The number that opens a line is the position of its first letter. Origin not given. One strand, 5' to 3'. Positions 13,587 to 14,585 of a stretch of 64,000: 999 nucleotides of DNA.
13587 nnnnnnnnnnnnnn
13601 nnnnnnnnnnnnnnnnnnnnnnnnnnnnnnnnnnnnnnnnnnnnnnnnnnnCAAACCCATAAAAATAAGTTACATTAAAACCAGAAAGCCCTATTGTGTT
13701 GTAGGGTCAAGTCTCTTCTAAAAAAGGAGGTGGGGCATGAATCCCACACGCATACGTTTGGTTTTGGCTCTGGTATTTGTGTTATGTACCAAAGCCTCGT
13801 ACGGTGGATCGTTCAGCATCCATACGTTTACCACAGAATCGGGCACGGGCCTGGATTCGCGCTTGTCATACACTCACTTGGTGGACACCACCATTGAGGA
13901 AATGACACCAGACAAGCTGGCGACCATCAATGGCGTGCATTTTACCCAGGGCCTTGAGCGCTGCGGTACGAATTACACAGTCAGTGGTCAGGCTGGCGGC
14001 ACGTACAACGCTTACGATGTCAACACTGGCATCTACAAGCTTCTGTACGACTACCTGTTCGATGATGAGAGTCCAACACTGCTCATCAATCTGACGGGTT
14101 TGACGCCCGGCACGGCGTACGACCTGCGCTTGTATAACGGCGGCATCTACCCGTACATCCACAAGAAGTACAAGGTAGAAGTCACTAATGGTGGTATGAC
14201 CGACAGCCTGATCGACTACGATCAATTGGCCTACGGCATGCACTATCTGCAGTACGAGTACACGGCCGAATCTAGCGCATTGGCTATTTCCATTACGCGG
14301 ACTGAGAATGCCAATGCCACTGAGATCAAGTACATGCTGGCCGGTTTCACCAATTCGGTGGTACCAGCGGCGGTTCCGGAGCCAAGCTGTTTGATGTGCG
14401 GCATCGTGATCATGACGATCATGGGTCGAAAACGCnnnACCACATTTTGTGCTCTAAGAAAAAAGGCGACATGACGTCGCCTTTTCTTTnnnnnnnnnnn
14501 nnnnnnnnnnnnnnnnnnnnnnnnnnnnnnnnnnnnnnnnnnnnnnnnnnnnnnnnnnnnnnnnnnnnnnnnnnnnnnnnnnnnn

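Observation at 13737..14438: GC-rich secreted protein with a PEP-CTERM-type sorting tail and no exosortase in the window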

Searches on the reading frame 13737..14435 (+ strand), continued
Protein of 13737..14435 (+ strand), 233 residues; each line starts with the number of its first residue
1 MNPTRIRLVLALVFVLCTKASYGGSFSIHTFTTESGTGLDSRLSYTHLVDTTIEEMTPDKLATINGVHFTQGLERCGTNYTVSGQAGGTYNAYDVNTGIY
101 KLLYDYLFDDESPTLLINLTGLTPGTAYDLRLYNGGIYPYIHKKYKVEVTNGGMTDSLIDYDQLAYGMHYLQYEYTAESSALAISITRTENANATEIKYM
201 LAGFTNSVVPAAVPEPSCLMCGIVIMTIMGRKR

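Call 52: search_protein_families(library=pfam, proteins=[P0002, P0003, P0009, P0011, P0020, P0023], max_evalue=10)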
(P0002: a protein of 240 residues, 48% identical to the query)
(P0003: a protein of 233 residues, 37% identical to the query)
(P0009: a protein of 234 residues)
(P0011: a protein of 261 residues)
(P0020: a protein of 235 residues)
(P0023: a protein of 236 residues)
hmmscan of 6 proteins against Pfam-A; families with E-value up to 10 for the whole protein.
P0002 (240 aa): 1 family
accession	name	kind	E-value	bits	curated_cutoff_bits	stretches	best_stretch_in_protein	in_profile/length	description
PF07589.16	PEP-CTERM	-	3.5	8.3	20.7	1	218-240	2-24/24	PEP-CTERM motif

P0003 (233 aa): 4 families
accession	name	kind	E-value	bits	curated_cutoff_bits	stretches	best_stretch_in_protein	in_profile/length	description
PF07589.16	PEP-CTERM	-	0.0032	17.9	20.7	1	205-226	1-24/24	PEP-CTERM motif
PF00391.29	PEP-utilizers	-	0.046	13.8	23.1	1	4-22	38-56/72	PEP-utilising enzyme, mobile domain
PF00041.27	fn3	-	0.11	13.2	25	1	113-143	50-82/84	Fibronectin type III domain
PF16656.11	Pur_ac_phosph_N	-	0.16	13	30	1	81-133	35-82/93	Purple acid Phosphatase, N-terminal domain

P0009 (234 aa): 2 families
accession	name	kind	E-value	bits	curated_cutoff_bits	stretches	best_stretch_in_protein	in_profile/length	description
PF07589.16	PEP-CTERM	-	0.00085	19.8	20.7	1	206-227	1-24/24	PEP-CTERM motif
PF00041.27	fn3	-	0.12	13.1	25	1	114-144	50-82/84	Fibronectin type III domain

P0011 (261 aa): 3 families
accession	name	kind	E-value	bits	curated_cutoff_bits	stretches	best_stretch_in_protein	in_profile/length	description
PF07589.16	PEP-CTERM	-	0.021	15.4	20.7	1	231-251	2-24/24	PEP-CTERM motif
PF20447.3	DUF6704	-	0.024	15.2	27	1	229-251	35-57/68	Family of unknown function (DUF6704)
PF18920.5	DUF5671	-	0.024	15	28.4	1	190-256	5-70/132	Domain of unknown function (DUF5671)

P0020 (235 aa): 1 family
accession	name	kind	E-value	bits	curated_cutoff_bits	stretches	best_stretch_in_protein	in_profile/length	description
PF07589.16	PEP-CTERM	-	0.011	16.3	20.7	1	214-235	1-23/24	PEP-CTERM motif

P0023 (236 aa): 3 families
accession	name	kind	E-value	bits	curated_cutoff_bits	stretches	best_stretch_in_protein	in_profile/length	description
PF07589.16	PEP-CTERM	-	0.00029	21.3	20.7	1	212-234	1-24/24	PEP-CTERM motif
PF16656.11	Pur_ac_phosph_N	-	0.18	12.8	30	1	92-134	41-83/93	Purple acid Phosphatase, N-terminal domain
PF00746.26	Gram_pos_anchor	-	0.54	10.7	20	1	217-236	22-41/43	LPXTG cell wall anchor motif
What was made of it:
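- On PEP-CTERM sorting domain (TIGR02595 / PF07589): Relatives score 8.3-21.3 bits against a cut-off of 20.7 (call 52).
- Closest known: Archaeosortase ArtA / PGF-CTERM and sortase / LPXTG. Different: The only Gram_pos_anchor hit was a 10.7-bit chance-level match in a relative, P0023, not in this protein (call 52).
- P0002 scores 8.3 bits and the high-GC relatives 15-21 bits, against a cut-off of 20.7 (call 52). Both Patescibacteria tails score far lower than those of the high-GC sister sequences (call 52).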

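Call 60: search_solved_structures(query=A2, max_evalue=1)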
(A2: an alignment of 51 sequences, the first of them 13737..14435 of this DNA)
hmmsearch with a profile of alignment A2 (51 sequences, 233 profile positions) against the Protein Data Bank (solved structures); distinct sequences matched with E-value up to 1: 120 (the best 60 are shown).
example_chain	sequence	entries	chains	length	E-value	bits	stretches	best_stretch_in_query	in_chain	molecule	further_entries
8q6t_I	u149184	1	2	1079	1e-08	38.2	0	115-139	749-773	Titin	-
1fnf_A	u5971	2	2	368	2e-08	37.3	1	114-143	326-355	FIBRONECTIN | Isoform 1 of Fibronectin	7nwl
6xay_A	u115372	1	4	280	5.6e-07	32.6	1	114-155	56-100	Fibronectin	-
7u01_A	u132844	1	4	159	3.3e-06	30.1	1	111-151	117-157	Receptor-type tyrosine-protein phosphatase eta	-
7u08_A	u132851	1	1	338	3.6e-06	29.9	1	111-155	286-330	Receptor-type tyrosine-protein phosphatase eta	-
3t1w_A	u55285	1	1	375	1e-05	28.5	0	114-133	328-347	four-domain fibronectin fragment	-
9p6s_C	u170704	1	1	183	1.3e-05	28.1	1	114-143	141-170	Fibronectin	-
4lxo_A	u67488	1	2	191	1.8e-05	27.6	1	114-141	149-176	Fibronectin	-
1fnh_A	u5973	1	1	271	6.4e-05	25.8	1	115-145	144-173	PROTEIN (FIBRONECTIN)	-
3r8q_A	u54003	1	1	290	8.9e-05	25.4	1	115-145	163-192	Fibronectin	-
6mfa_A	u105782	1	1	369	0.00028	23.8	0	116-166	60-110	Fibronectin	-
6xax_B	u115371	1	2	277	0.00031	23.6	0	114-153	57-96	Fibronectin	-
9ot8_A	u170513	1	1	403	0.0011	21.7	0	119-139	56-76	FN3con-9 - FN3con-41 fusion,Galectin-3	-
7t0o_O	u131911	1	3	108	0.0019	21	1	114-146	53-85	Adnectin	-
6zzc_D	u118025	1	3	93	0.0023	20.8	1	104-142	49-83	MB_CrS6-1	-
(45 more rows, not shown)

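Call 71: find_homologous_proteins(query=A2, max_evalue=1e-10)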
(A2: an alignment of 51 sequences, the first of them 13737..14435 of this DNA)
Query A2 (51 sequences) (233 aa, profile of the alignment): 41 proteins with E <= 1e-10 among 8000 candidates.
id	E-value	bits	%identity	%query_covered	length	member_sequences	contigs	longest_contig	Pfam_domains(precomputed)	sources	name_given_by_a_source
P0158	2.2e-69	252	25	91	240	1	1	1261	-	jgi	jgi:hypothetical protein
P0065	1.0e-68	249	27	94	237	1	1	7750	PF07589.17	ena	-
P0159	1.2e-66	243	29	77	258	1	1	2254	PF07589.17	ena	-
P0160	1.2e-66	243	25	96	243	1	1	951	PF07589.17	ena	-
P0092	8.1e-66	240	27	99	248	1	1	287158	PF07589.17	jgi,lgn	jgi:hypothetical protein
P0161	1.5e-64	236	26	94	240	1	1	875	PF07589.17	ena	-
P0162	2.5e-63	232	29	100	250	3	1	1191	-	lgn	-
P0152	2.3e-61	225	27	83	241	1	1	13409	-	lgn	-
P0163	1.1e-60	223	29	90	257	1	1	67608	PF07589.17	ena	-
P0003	1.2e-60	223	37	93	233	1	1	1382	-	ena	-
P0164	1.7e-60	223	29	98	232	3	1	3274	PF07589.17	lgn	-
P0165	1.9e-60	222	37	93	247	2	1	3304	-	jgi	jgi:MYXO-CTERM domain-containing protein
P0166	2.6e-56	209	31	91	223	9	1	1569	PF07589.17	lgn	-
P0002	1.3e-55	207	48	98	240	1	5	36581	-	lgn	-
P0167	3.7e-55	205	29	97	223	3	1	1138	-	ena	-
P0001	1.7e-54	203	100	100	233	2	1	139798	-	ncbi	-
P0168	8.3e-54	201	27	90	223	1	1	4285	PF07589.17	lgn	-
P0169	8.7e-52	194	25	93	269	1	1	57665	PF07589.17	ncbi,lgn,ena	-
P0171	2.4e-50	189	27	82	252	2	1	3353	PF07589.17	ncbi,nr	ncbi:MAG: PEP-CTERM sorting domain-containing protein [Planctomycetes bacterium]|nr:PEP-CTERM sortin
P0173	4.0e-50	189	26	88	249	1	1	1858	PF07589.17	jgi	jgi:hypothetical protein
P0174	4.4e-48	182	25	98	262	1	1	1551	PF07589.17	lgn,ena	-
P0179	2.8e-22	97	24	62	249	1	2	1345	PF07589.17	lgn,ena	-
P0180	6.2e-20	90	31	51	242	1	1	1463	PF07589.17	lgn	-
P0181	1.4e-18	85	21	50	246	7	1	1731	PF07589.17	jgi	-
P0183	2.1e-18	85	20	50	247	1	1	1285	PF07589.17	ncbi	-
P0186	1.5e-15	75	-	-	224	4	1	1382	PF07589.17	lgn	-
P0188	3.6e-13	68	30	30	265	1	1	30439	PF07589.17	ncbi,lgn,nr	ncbi:MAG: PEP-CTERM sorting domain-containing protein [Phycisphaeraceae bacterium]|nr:PEP-CTERM sort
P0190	5.3e-13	67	47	7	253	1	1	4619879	PF07589.17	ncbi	ncbi:PEP-CTERM sorting domain-containing protein [Phycisphaeraceae bacterium D3-23]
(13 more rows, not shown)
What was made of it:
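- NCBI names: PEP-CTERM protein [Planctomycetes], [Phycisphaeraceae] (call 71).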

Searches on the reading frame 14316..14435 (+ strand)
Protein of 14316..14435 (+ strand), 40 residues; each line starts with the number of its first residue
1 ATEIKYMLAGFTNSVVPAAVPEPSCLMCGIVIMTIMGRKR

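Call 7: search_protein_families(library=ncbifam, proteins=[window:14316-14435:+], max_evalue=10)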
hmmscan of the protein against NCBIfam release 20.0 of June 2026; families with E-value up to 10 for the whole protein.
seq(40 aa): 2 families
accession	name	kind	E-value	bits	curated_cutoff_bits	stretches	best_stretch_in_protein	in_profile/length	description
NF038129.1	PEP_NF038129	equivalog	0.042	13.7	65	1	12-40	162-194/194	NF038129 family PEP-CTERM protein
NF038126.1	PEP_CTERM_FxDxF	subfamily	0.12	12.6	50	1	11-40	133-165/165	FxDxF family PEP-CTERM protein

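Call 8: search_protein_families(library=pfam, proteins=[window:14316-14435:+], max_evalue=10)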
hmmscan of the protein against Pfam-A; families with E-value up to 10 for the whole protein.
seq(40 aa): 1 family
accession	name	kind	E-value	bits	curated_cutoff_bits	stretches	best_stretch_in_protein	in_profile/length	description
PF16988.10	Vps36-NZF-N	-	0.12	12.3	27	1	19-31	30-42/65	Vacuolar protein sorting 36 NZF-N zinc-finger domain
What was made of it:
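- Closest known: PEP-CTERM / exosortase. Different: The window tail scores below detection on both models (calls 7, 8).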

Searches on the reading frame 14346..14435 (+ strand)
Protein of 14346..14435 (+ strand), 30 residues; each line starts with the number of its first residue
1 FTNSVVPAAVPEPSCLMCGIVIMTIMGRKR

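Call 7: search_protein_families(library=ncbifam, proteins=[window:14346-14435:+], max_evalue=10)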
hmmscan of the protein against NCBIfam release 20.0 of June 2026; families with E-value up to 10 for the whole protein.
seq(30 aa): 2 families
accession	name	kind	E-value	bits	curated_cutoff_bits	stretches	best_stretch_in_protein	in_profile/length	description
NF038129.1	PEP_NF038129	equivalog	0.048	13.5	65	1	5-30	166-194/194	NF038129 family PEP-CTERM protein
NF038126.1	PEP_CTERM_FxDxF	subfamily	0.12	12.6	50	1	5-30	137-165/165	FxDxF family PEP-CTERM protein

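Call 8: search_protein_families(library=pfam, proteins=[window:14346-14435:+], max_evalue=10)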
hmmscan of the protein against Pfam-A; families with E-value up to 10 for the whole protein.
seq(30 aa): 1 family
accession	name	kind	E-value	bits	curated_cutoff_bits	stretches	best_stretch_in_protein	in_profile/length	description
PF16988.10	Vps36-NZF-N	-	0.066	13.1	27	1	9-21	30-42/65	Vacuolar protein sorting 36 NZF-N zinc-finger domain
